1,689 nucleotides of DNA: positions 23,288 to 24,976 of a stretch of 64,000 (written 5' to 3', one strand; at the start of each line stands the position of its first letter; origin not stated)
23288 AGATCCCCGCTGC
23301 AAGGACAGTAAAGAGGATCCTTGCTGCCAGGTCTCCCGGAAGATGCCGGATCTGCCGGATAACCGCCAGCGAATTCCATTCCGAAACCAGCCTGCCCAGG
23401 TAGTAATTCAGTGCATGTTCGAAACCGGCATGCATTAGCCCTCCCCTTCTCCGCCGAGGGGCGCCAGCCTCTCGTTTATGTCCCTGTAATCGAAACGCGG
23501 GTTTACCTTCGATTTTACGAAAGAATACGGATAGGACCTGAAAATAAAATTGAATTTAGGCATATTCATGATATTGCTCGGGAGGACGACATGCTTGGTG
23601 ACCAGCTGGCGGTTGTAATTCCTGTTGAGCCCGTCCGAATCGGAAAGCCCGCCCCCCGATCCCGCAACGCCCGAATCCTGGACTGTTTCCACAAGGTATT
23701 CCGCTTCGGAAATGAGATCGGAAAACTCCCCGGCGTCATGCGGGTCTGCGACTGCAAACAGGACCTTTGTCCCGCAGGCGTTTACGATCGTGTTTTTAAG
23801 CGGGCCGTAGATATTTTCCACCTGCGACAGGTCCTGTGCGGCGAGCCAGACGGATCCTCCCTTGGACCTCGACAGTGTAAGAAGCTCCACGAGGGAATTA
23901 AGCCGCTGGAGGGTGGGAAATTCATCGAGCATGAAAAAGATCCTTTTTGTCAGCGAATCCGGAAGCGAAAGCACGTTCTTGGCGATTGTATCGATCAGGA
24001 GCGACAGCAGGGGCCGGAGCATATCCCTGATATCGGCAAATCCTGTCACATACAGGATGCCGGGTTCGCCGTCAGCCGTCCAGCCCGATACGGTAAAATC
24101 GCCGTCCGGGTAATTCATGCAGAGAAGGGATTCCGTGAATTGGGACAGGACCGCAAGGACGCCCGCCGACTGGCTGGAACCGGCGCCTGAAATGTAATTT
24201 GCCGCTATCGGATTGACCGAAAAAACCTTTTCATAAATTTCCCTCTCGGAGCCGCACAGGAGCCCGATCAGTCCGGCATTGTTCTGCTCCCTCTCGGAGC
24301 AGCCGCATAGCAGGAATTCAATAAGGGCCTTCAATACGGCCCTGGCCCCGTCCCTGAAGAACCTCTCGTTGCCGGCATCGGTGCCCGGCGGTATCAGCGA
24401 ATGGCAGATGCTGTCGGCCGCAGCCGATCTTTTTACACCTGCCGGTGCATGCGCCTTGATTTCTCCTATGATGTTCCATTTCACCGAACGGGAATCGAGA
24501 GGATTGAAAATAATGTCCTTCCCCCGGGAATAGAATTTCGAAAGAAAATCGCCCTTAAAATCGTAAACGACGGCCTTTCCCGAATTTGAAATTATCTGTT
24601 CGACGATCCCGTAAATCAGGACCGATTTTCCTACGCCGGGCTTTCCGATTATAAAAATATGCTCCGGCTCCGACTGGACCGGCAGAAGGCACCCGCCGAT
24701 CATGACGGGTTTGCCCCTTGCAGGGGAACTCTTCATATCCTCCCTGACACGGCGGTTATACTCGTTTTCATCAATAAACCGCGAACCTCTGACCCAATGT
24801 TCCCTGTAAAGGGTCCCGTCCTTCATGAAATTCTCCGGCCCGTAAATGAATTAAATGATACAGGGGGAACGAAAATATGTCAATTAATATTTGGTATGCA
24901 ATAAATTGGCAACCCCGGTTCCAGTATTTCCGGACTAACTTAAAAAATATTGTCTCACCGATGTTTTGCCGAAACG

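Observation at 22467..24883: Orphan two-gene module: anchor-less T4SS coupling-protein ATPase translationally coupled to a separate ~7-TM protein (candidate novel membrane translocase or defence-like system)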

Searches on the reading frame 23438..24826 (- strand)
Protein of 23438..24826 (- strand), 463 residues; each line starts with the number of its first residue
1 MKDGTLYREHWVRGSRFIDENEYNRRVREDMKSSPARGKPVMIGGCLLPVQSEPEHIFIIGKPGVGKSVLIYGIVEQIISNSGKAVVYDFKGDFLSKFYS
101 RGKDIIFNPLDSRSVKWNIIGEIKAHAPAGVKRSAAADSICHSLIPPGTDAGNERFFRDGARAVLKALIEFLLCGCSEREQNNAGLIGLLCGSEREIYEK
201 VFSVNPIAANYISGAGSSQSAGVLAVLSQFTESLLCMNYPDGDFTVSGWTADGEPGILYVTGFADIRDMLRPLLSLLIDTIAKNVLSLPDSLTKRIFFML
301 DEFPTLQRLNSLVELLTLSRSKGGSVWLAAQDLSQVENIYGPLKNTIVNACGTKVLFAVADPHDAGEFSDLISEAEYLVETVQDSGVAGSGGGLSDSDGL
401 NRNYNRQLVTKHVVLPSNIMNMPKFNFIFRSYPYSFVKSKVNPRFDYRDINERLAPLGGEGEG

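Call 3: search_protein_families(library=pfam, proteins=[window:23438-24826:-], max_evalue=1)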
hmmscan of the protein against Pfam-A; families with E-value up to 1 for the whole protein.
window:23438-24826:- (463 aa): 18 families
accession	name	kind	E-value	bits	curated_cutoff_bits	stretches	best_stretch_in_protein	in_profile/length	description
PF10412.15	TrwB_AAD_bind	-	4.5e-71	240.2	20.5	1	41-427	2-371/387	Type IV secretion-system coupling protein DNA-binding domain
PF02534.20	T4SS-DNA_transf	-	3.3e-22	79.4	20.1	1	32-424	30-425/468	Type IV secretory system Conjugative DNA transfer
PF12696.13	TraG-D_C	-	5.7e-22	78.4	22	1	296-424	2-126/126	TraM recognition site of TraD and TraG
PF01935.23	DUF87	-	0.00077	20.1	23.2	1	55-98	24-68/220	Helicase HerA, central domain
PF13401.12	AAA_22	-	0.002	18.8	27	1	53-78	4-29/130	AAA domain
PF24883.2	NPHP3_N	-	0.0021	18.7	24.8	1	52-89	20-56/164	Nephrocystin 3, N-terminal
PF13191.12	AAA_16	-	0.0024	18.8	32.6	1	51-172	21-124/167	AAA ATPase domain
PF20720.3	nSTAND3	-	0.017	15.2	27.2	1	55-106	18-69/155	Novel STAND NTPase 3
PF12846.13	AAA_10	-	0.07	12.6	27.5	1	55-97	22-63/362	AAA-like domain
PF00931.28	NB-ARC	-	0.072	12.8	23.5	1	51-78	15-42/248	NB-ARC domain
PF01637.24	ATPase_2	-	0.081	13.2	33.2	1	55-100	21-67/225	ATPase domain predominantly from Archaea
PF00910.28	RNA_helicase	-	0.094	13.6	21.5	1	57-83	1-27/105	RNA helicase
PF00005.33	ABC_tran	-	0.097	13.7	25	1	55-85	12-42/137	ABC transporter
PF01926.29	MMR_HSR1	-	0.11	13.1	21.9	1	57-77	2-22/113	50S ribosome-binding GTPase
PF05729.18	NACHT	-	0.2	11.9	26.7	1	57-81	3-27/167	NACHT domain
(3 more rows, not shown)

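Call 4: search_protein_families(library=padloc, proteins=[window:23438-24826:-], max_evalue=1)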
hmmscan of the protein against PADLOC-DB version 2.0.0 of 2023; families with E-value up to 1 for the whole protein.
window:23438-24826:- (463 aa): 10 families
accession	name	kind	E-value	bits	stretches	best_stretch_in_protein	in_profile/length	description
PDLC04140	mad8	-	1.3e-18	65.6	1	53-377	26-271/314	mads_8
PDLC04103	HerA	-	0.00028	17.4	1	56-94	174-212/579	-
PDLC02372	Nhi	-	0.0012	15.6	1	53-86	198-230/470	-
PDLC02350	AbiO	-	0.0014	15.5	1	55-86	193-224/468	AbiO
PDLC04105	HerA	-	0.01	12.4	1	56-100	168-213/576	-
PDLC01515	Csx3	-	0.011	13.3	1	56-88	8-38/183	"CAS-I,CAS-III; associated"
PDLC04099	HerA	-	0.028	11.7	1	56-94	171-210/214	-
PDLC01055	HerA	-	0.033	11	1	54-96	157-201/532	Type III coevolved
PDLC04100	HerA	-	0.033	10.8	1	55-105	164-215/580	-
PDLC04235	PDC-M01A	-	0.081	9.8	1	58-85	190-217/510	-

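Call 5: search_protein_families(library=ncbifam, proteins=[window:23438-24826:-], max_evalue=1)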
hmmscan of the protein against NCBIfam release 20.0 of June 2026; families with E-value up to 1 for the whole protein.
window:23438-24826:- (463 aa): 30 families (the best 25 are shown)
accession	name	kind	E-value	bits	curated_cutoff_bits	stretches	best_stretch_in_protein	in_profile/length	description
TIGR02759.1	TraD_Ftype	equivalog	2.3e-56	191.7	521.35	1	8-444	134-550/566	type IV conjugative transfer system coupling protein TraD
NF010254.0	PRK13700.1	subfamily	6.6e-27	94.3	1221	1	12-394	146-520/735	F-type conjugal transfer protein TraD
NF045973.1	conju_CD1115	equivalog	1.9e-22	79.8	250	2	272-426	264-417/442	VirD4-like conjugal transfer protein, CD1115 family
NF010450.0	PRK13876.1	subfamily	1.6e-16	59.7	674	1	53-376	143-481/667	IncP-type conjugal transfer protein TraG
NF010453.0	PRK13880.1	subfamily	1.2e-11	43.5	586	2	224-388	359-533/630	conjugal transfer coupling protein TraG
NF041326.1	Bacteroid_MobC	subfamily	6.7e-10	38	900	2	227-352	393-514/655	conjugal transfer protein MobC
TIGR02767.1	TraG-Ti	equivalog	9.7e-06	24.7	686.2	1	106-422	267-586/623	Ti-type conjugative transfer system protein TraG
NF010424.0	PRK13850.1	equivalog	1e-05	24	681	1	259-364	353-460/670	type IV secretion system ATPase VirD4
TIGR03743.1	SXT_TraD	subfamily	1.1e-05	24.1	366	1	33-93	148-214/636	conjugative transfer system coupling protein TraD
NF010394.0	PRK13822.1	subfamily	0.00014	20.8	443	1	291-422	474-599/643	conjugal transfer coupling protein TraG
TIGR00929.1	VirB4_CagE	subfamily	0.00017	20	643.1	2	267-360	613-702/792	VirB4 family type IV secretion/conjugal transfer ATPase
NF010472.0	PRK13897.1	equivalog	0.0021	16.7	728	1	293-440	405-546/657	type IV secretion system component VirD4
NF005304.0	PRK06835.1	equivalog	0.0038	16.4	215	1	52-98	181-226/330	ATP-binding protein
TIGR02928.1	TIGR02928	subfamily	0.0069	15.3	181.3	1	52-83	38-69/366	orc1/cdc6 family replication initiation protein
NF038214.1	IS21_help_AAA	equivalog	0.024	14.3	200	1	54-88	90-123/232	IS21-like element helper ATPase IstB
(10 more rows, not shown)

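Call 6: find_homologous_proteins(query=window:23438-24826:-, max_evalue=0.00001)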
Query window:23438-24826:- (463 aa): 138 proteins with E <= 0.00001 among 8000 candidates; the best 120 are listed.
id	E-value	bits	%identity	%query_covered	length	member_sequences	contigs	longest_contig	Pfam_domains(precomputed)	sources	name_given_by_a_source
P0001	0.0e+0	1051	100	100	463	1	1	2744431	PF10412.16,PF02534.21,PF12696.14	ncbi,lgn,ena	-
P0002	2.2e-200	684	72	93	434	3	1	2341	PF10412.16,PF02534.21,PF12696.14,PF20720.4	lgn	-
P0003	1.4e-198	678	68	97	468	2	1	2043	PF10412.16,PF02534.21,PF12696.14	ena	-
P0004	3.1e-177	608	63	94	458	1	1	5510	PF10412.16,PF24883.3,PF13401.13,PF02534.21,PF12696.14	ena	-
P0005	3.0e-176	605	62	97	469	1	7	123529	PF10412.16,PF13401.13,PF02534.21,PF12696.14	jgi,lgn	-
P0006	4.0e-155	535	72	73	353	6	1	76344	PF10412.16,PF02534.21,PF12696.14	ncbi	-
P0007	5.2e-152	525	70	73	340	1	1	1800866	PF10412.16,PF13401.13,PF02534.21,PF12696.14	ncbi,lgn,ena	-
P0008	9.1e-129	448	48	94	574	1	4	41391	PF10412.16,PF12775.14,PF02534.21,PF12696.14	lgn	-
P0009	1.8e-85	306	39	92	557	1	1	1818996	PF10412.16,PF02534.21,PF12696.14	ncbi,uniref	ncbi:type IV secretion system DNA-binding domain-containing protein [Thermodesulfovibrio sp. 3462-1]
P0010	6.7e-84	300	37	97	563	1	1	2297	PF10412.16,PF02534.21,PF12696.14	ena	-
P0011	8.2e-84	300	38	92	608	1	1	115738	PF10412.16,PF02534.21,PF12696.14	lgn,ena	-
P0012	1.1e-83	300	38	93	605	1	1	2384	PF10412.16,PF01935.24,PF02534.21,PF12696.14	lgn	-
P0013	2.2e-83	299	36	92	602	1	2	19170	PF10412.16,PF01935.24,PF02534.21,PF12696.14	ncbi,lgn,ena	-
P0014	3.6e-83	298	37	97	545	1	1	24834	PF10412.16,PF02534.21,PF12696.14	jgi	jgi:type IV conjugative transfer system coupling protein TraD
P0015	9.3e-83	297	39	94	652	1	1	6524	PF10412.16,PF01935.24,PF02534.21,PF12696.14,PF20720.4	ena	-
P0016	2.8e-82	295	37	95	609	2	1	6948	PF10412.16,PF02534.21,PF12696.14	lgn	-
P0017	2.8e-82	295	37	97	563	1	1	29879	PF10412.16,PF02534.21,PF12696.14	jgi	jgi:type IV conjugative transfer system coupling protein TraD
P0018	7.2e-82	294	36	97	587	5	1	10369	PF10412.16,PF02534.21,PF12696.14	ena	-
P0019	3.0e-81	292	38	95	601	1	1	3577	PF10412.16,PF02534.21,PF12696.14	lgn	-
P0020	7.5e-81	290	35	96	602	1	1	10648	PF10412.16,PF02534.21,PF12696.14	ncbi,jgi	jgi:type IV conjugative transfer system coupling protein TraD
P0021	8.4e-81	290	35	97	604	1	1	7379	PF10412.16,PF02534.21,PF12696.14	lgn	-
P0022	1.5e-80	289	37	97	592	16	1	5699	PF10412.16,PF02534.21,PF12696.14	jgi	jgi:type IV conjugative transfer system coupling protein TraD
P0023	3.3e-80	288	38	96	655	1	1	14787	PF10412.16,PF01935.24,PF02534.21,PF12696.14,PF20720.4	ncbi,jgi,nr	ncbi:MAG: type IV secretion system DNA-binding domain-containing protein [Deltaproteobacteria bacter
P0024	5.3e-80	288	38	92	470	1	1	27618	PF10412.16,PF02534.21,PF12696.14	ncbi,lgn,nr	ncbi:MAG: type IV secretion system DNA-binding domain-containing protein [Brevinematales bacterium]|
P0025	6.8e-80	287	36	98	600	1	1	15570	PF10412.16,PF02534.21,PF12696.14,PF20720.4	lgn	-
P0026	1.3e-79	286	35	96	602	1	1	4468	PF10412.16,PF01935.24,PF02534.21,PF12696.14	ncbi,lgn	-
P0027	1.8e-79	286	38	96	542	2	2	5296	PF10412.16,PF02534.21,PF12696.14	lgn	-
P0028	3.6e-79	285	36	95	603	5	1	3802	PF10412.16,PF02534.21,PF12696.14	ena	-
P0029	9.1e-79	283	36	97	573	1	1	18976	PF10412.16,PF02534.21,PF12696.14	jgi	jgi:type IV conjugative transfer system coupling protein TraD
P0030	9.2e-79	283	35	96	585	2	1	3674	PF10412.16,PF02534.21,PF12696.14,PF20720.4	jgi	-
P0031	1.3e-78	283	37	90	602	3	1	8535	PF10412.16,PF02534.21,PF12696.14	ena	-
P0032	1.7e-78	283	38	97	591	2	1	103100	PF10412.16,PF02534.21,PF12696.14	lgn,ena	-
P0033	2.6e-78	282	37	95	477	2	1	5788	PF10412.16,PF01935.24,PF02534.21,PF12696.14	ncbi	ncbi:MAG: type IV secretion system DNA-binding domain-containing protein [candidate division WOR-3 b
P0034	4.4e-78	281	39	90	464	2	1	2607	PF10412.16,PF02534.21,PF12696.14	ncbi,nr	ncbi:MAG: Coupling protein TraD [Syntrophorhabdaceae bacterium PtaU1.Bin034]|nr:MAG: Coupling protei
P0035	6.5e-78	281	36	95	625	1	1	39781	PF10412.16,PF02534.21,PF12696.14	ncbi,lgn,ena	-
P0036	1.1e-77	280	38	89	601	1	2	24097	PF10412.16,PF02534.21,PF12696.14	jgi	jgi:type IV conjugative transfer system coupling protein TraD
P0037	1.6e-77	279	36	97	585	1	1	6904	PF10412.16,PF02534.21,PF12696.14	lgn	-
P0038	1.7e-77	279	40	83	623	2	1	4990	PF10412.16,PF02534.21,PF12696.14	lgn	-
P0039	1.7e-76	276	37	96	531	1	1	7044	PF10412.16,PF02534.21,PF12696.14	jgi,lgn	-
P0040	1.8e-76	276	37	93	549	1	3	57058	PF10412.16,PF02534.21,PF12696.14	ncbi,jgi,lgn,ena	-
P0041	4.9e-76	274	39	83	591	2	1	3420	PF10412.16,PF02534.21,PF12696.14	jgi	jgi:type IV secretory pathway TraG/TraD family ATPase VirD4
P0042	4.9e-76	274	36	97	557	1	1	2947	PF10412.16,PF02534.21,PF12696.14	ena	-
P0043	6.6e-76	274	37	88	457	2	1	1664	PF10412.16,PF02534.21,PF12696.14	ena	-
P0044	7.5e-76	274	38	90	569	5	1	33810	PF10412.16,PF02534.21,PF12696.14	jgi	-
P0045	1.2e-75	273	40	76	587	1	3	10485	PF10412.16,PF01935.24,PF02534.21,PF12696.14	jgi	-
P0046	1.3e-75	273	37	94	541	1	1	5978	PF10412.16,PF02534.21,PF12696.14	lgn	-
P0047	1.4e-75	273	37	90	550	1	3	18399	PF10412.16,PF01935.24,PF02534.21,PF12696.14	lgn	-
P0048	1.5e-75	273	37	94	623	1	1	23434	PF10412.16,PF02534.21,PF12696.14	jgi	jgi:type IV secretory pathway TraG/TraD family ATPase VirD4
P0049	1.9e-75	273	37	94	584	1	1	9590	PF10412.16,PF02534.21,PF12696.14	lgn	-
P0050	2.4e-75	272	37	89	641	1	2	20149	PF10412.16,PF02534.21,PF12696.14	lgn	-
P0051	2.5e-75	272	38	90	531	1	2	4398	PF10412.16,PF01935.24,PF02534.21,PF12696.14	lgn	-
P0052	2.7e-75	272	37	90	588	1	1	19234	PF10412.16,PF02534.21,PF12696.14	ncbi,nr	ncbi:MAG: Coupling protein TraD [Syntrophorhabdaceae bacterium PtaU1.Bin034]|nr:MAG: Coupling protei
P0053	3.0e-75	272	38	91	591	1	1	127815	PF10412.16,PF01935.24,PF02534.21,PF12696.14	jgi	-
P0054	3.7e-75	272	36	96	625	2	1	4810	PF10412.16,PF02534.21,PF12696.14,PF20720.4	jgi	-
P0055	4.5e-75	271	38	90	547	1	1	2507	PF10412.16,PF02534.21,PF12696.14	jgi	jgi:type IV secretory pathway TraG/TraD family ATPase VirD4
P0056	6.0e-75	271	37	96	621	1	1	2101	PF10412.16,PF02534.21,PF12696.14,PF20720.4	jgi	-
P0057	3.2e-74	268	37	89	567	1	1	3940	PF10412.16,PF02534.21,PF12696.14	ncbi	-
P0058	4.8e-74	268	37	87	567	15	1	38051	PF10412.16,PF02534.21,PF12696.14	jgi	-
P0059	5.9e-74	268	36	93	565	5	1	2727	PF10412.16,PF02534.21,PF12696.14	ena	-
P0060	6.6e-74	267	37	93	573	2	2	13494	PF10412.16,PF02534.21,PF12696.14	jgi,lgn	-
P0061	7.7e-74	267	36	94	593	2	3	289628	PF10412.16,PF01935.24,PF02534.21,PF12696.14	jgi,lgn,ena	-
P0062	1.4e-73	266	38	90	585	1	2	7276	PF10412.16,PF02534.21,PF12696.14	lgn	-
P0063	2.0e-73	266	37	93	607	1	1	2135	PF10412.16,PF01935.24,PF02534.21,PF12696.14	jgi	jgi:type IV secretory pathway TraG/TraD family ATPase VirD4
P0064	2.3e-73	266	38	89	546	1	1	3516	PF10412.16,PF02534.21,PF12696.14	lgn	-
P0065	3.2e-73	265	37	97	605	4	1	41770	PF10412.16,PF01935.24,PF02534.21,PF12696.14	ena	-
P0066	4.0e-73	265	36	97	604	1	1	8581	PF10412.16,PF02534.21,PF12696.14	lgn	-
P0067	6.9e-73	264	35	95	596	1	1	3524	PF10412.16,PF02534.21,PF12696.14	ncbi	-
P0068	1.3e-72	263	37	89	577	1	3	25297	PF10412.16,PF02534.21,PF12696.14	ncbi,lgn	-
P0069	1.5e-72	263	36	89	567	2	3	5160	PF10412.16,PF02534.21,PF12696.14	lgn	-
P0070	2.1e-72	263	37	86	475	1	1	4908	PF10412.16,PF01935.24,PF02534.21,PF12696.14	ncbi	-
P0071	2.4e-72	262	37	96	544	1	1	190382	PF10412.16,PF02534.21,PF12696.14,PF20720.4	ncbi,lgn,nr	ncbi:MAG: type IV secretion system DNA-binding domain-containing protein [Deltaproteobacteria bacter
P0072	3.1e-72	262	36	95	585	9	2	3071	PF10412.16,PF02534.21,PF12696.14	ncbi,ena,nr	ncbi:MAG TPA: type IV secretion system DNA-binding domain-containing protein [Bacilli bacterium]|nr:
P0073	3.7e-72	262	37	90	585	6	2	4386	PF10412.16,PF02534.21,PF12696.14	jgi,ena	-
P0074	3.8e-72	262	36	95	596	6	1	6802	PF10412.16,PF02534.21,PF12696.14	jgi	-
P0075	4.1e-72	261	37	91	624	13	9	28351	PF10412.16,PF02534.21,PF12696.14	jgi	jgi:hypothetical protein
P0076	6.0e-72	261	36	94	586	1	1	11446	PF10412.16,PF02534.21,PF12696.14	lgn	-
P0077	6.3e-72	261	40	77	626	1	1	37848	PF10412.16,PF02534.21,PF12696.14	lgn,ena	-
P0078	6.4e-72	261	36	95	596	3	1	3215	PF10412.16,PF01935.24,PF02534.21,PF12696.14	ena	-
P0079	1.3e-71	260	34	97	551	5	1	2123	PF10412.16,PF02534.21,PF12696.14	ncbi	-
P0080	1.7e-71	260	37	91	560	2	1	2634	PF10412.16,PF02534.21,PF12696.14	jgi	jgi:hypothetical protein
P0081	1.7e-71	259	36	89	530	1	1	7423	PF10412.16,PF02534.21,PF12696.14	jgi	jgi:type IV secretory pathway TraG/TraD family ATPase VirD4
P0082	1.7e-71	259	36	90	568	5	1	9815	PF10412.16,PF01935.24,PF02534.21,PF12696.14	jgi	-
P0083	2.3e-71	259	36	88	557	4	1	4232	PF10412.16,PF02534.21,PF12696.14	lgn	-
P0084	3.5e-71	258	36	89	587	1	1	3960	PF10412.16,PF01935.24,PF02534.21,PF12696.14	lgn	-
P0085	3.7e-71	258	37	82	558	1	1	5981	PF10412.16,PF01935.24,PF02534.21,PF12696.14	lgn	-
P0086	3.7e-71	258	38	80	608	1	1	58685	PF10412.16,PF02534.21,PF12696.14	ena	-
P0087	3.8e-71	258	36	96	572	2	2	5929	PF10412.16,PF05872.19,PF13401.13,PF02534.21,PF12696.14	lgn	-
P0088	4.5e-71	258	35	96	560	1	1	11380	PF10412.16,PF02534.21,PF12696.14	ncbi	-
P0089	8.2e-71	257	38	88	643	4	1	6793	PF10412.16,PF01935.24,PF02534.21,PF12696.14,PF20720.4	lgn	-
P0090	1.6e-70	256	37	80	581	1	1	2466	PF10412.16,PF02534.21,PF12696.14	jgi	jgi:type IV secretory pathway TraG/TraD family ATPase VirD4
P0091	2.8e-70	255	35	89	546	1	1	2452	PF10412.16,PF01935.24,PF02534.21,PF12696.14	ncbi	-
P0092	2.9e-70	255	36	93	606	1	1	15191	PF10412.16,PF01935.24,PF02534.21,PF12696.14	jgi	-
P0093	8.3e-70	254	34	97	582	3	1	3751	PF10412.16,PF02534.21,PF12696.14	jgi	jgi:hypothetical protein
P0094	1.2e-69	253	36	92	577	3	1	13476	PF10412.16,PF01935.24,PF13401.13,PF02534.21,PF12696.14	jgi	jgi:type IV secretory pathway TraG/TraD family ATPase VirD4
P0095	1.4e-69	253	36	95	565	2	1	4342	PF10412.16,PF01935.24,PF02534.21,PF12696.14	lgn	-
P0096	1.8e-69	253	38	89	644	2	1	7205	PF10412.16,PF02534.21,PF12696.14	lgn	-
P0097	1.5e-68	250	34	90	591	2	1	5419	PF10412.16,PF01935.24,PF02534.21,PF12696.14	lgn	-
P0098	1.8e-68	249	35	95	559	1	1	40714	PF10412.16,PF02534.21,PF12696.14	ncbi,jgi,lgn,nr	ncbi:MAG: type IV secretion system DNA-binding domain-containing protein [Syntrophobacterales bacter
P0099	1.2e-67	247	35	91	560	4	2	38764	PF10412.16,PF01935.24,PF13401.13,PF02534.21,PF12696.14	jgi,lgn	jgi:type IV secretory pathway TraG/TraD family ATPase VirD4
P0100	1.6e-67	246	35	88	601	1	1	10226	PF10412.16,PF01935.24,PF02534.21,PF12696.14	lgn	-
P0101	4.9e-67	245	35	90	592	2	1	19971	PF10412.16,PF01935.24,PF02534.21,PF12696.14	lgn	-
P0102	5.8e-67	245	34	96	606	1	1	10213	PF10412.16,PF02534.21,PF12696.14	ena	-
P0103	8.1e-67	244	36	86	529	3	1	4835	PF10412.16,PF02534.21,PF12696.14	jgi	jgi:type IV secretory pathway TraG/TraD family ATPase VirD4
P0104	2.0e-65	239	37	80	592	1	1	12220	PF10412.16,PF01935.24,PF02534.21,PF12696.14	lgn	-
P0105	4.7e-65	238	34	93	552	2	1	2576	PF13173.13,PF10412.16,PF01935.24,PF13401.13,PF02534.21,PF12696.14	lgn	-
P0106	5.7e-65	238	35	94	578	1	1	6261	PF10412.16,PF02534.21,PF12696.14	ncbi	-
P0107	5.2e-63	232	36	91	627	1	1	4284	PF10412.16,PF01935.24,PF02534.21,PF12696.14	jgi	jgi:type IV secretory pathway TraG/TraD family ATPase VirD4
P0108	7.6e-62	228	35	95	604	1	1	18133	PF10412.16,PF01935.24,PF02534.21,PF12696.14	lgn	-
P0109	9.6e-62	227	32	91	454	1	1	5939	PF13173.13,PF10412.16,PF01935.24,PF13401.13,PF02534.21,PF12696.14,PF25199.2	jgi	jgi:type IV secretory pathway TraG/TraD family ATPase VirD4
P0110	1.1e-61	227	35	84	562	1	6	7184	PF10412.16,PF02534.21,PF12696.14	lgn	-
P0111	8.0e-61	224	34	95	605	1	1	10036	PF10412.16,PF01935.24,PF02534.21,PF12696.14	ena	-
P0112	1.3e-60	224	36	85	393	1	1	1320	PF10412.16,PF02534.21,PF12696.14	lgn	-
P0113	6.1e-59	218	33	97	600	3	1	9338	PF10412.16,PF01935.24,PF02534.21,PF12696.14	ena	-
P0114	7.9e-59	218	33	93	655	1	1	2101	PF10412.16,PF02534.21,PF12696.14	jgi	jgi:type IV secretory pathway TraG/TraD family ATPase VirD4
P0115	2.1e-58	216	36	74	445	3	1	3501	PF10412.16,PF02534.21,PF12696.14,PF13191.13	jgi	jgi:GTPase SAR1 family protein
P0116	3.1e-56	209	32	93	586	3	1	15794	PF10412.16,PF02534.21,PF12696.14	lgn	-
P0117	4.6e-56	209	36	69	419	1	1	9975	PF10412.16,PF02534.21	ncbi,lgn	ncbi:MAG: type IV secretion system DNA-binding domain-containing protein [Nitrospirota bacterium]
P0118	2.8e-55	206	34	81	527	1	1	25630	PF10412.16,PF01935.24,PF02534.21,PF12696.14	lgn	-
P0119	2.9e-52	196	37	69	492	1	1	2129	PF10412.16,PF01935.24,PF02534.21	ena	-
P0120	3.8e-51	192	32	87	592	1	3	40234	PF10412.16,PF02534.21,PF12696.14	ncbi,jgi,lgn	jgi:type IV secretory pathway TraG/TraD family ATPase VirD4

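Call 8: find_encoding_contigs(protein=P0005, flank=10000, max_places=4)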
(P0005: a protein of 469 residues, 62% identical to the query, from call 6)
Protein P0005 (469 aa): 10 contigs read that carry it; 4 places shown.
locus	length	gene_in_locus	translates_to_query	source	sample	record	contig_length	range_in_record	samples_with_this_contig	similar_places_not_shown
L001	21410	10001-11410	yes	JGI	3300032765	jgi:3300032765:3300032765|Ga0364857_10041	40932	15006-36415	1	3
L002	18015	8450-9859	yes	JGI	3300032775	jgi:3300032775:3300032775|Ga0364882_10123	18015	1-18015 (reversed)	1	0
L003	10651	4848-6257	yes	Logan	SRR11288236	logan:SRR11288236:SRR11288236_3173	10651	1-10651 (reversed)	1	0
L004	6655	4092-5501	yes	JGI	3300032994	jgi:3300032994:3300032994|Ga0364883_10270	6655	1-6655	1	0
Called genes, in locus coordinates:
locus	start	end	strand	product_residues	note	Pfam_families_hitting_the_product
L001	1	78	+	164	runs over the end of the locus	-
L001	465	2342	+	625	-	-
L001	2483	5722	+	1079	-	PF25596:CPSase_L_D1, PF02222:ATP-grasp (faint), PF02786:CPSase_L_D2, PF02787:CPSase_L_D3, PF25596:CPSase_L_D1, PF02786:CPSase_L_D2, PF07478:Dala_Dala_lig_C (weak), PF02142:MGS, +3 more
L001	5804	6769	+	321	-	PF00072:Response_reg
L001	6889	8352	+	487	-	PF13624:SurA_N_3 (faint), PF13145:Rotamase_2 (faint)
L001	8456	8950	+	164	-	PF12796:Ank_2, PF13857:Ank_5 (weak), PF00023:Ank, PF13606:Ank_3 (weak), PF13637:Ank_4, PF13857:Ank_5, PF12796:Ank_2, PF13637:Ank_4, +1 more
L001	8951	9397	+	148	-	-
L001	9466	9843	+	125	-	PF00072:Response_reg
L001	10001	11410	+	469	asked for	PF02534:T4SS-DNA_transf, PF10412:TrwB_AAD_bind, PF13401:AAA_22 (faint), PF12696:TraG-D_C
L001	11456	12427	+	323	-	-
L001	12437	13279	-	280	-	-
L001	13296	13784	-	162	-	-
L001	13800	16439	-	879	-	-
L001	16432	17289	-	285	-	-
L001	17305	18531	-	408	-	-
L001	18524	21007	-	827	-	PF11130:TraC_F_IV, PF12846:AAA_10 (weak), PF19044:P-loop_TraG (weak)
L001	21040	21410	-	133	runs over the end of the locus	-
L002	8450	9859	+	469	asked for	PF02534:T4SS-DNA_transf, PF10412:TrwB_AAD_bind, PF13401:AAA_22 (faint), PF12696:TraG-D_C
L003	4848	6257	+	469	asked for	PF02534:T4SS-DNA_transf, PF10412:TrwB_AAD_bind, PF13401:AAA_22 (faint), PF12696:TraG-D_C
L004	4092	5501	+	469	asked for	PF02534:T4SS-DNA_transf, PF10412:TrwB_AAD_bind, PF13401:AAA_22 (faint), PF12696:TraG-D_C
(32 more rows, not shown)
